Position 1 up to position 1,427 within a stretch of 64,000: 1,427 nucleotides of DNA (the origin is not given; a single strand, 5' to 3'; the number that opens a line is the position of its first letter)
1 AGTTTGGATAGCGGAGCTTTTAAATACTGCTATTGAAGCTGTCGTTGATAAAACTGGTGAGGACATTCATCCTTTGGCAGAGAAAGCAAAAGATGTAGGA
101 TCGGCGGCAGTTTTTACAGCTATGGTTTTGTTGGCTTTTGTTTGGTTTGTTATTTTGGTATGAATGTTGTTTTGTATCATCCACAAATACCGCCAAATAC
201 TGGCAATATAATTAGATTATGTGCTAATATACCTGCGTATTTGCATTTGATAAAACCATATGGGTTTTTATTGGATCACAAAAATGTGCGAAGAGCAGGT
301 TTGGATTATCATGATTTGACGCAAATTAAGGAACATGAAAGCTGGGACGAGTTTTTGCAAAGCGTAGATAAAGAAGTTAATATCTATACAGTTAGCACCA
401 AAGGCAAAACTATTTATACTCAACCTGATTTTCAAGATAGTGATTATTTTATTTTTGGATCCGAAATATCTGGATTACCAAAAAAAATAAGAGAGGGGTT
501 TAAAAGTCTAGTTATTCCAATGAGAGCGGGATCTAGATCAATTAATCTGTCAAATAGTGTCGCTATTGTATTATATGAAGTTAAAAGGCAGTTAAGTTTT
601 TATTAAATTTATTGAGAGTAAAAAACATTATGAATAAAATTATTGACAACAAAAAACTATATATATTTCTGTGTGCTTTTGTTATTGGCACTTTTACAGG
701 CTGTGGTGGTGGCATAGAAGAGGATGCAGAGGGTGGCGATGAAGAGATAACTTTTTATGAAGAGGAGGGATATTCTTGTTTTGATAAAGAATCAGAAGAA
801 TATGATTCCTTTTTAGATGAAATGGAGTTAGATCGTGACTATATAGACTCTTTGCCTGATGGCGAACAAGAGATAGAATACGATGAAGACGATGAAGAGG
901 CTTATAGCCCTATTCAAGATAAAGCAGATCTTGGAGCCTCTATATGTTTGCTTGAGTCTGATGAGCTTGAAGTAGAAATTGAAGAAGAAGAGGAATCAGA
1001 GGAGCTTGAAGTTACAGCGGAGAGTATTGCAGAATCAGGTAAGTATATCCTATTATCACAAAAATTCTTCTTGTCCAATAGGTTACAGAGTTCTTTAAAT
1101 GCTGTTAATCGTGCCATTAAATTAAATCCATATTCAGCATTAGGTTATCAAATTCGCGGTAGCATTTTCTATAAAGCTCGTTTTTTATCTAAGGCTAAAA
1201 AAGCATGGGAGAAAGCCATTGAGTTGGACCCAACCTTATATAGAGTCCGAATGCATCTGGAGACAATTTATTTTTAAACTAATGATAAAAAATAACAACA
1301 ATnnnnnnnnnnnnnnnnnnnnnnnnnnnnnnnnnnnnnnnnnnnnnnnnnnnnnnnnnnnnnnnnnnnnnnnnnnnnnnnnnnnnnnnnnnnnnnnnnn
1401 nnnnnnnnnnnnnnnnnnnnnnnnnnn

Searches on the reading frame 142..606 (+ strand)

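Call 80: search_protein_families(library=pfam, proteins=[window:142-606:+], max_evalue=0.0001)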
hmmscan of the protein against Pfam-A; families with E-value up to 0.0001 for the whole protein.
window:142-606:+ (154 aa): 1 family
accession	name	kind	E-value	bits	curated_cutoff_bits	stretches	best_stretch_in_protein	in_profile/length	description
PF00588.24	SpoU_methylase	-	4.3e-32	111.6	29.7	1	7-145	2-142/142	SpoU rRNA Methylase family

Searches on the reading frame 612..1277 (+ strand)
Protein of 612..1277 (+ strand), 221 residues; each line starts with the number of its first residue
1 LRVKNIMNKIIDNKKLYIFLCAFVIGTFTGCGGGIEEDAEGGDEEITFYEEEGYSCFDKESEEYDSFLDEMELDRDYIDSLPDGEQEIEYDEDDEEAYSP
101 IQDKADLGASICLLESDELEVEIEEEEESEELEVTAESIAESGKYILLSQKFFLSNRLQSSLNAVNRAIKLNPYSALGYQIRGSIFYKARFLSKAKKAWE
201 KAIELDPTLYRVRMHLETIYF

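Call 80: search_protein_families(library=pfam, proteins=[window:612-1277:+], max_evalue=0.0001)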
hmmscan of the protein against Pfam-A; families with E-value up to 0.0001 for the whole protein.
window:612-1277:+ (221 aa): 1 family
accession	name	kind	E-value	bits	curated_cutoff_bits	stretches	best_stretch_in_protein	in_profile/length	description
PF07719.23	TPR_2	-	2.6e-07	30.7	27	0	177-208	2-33/34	Tetratricopeptide repeat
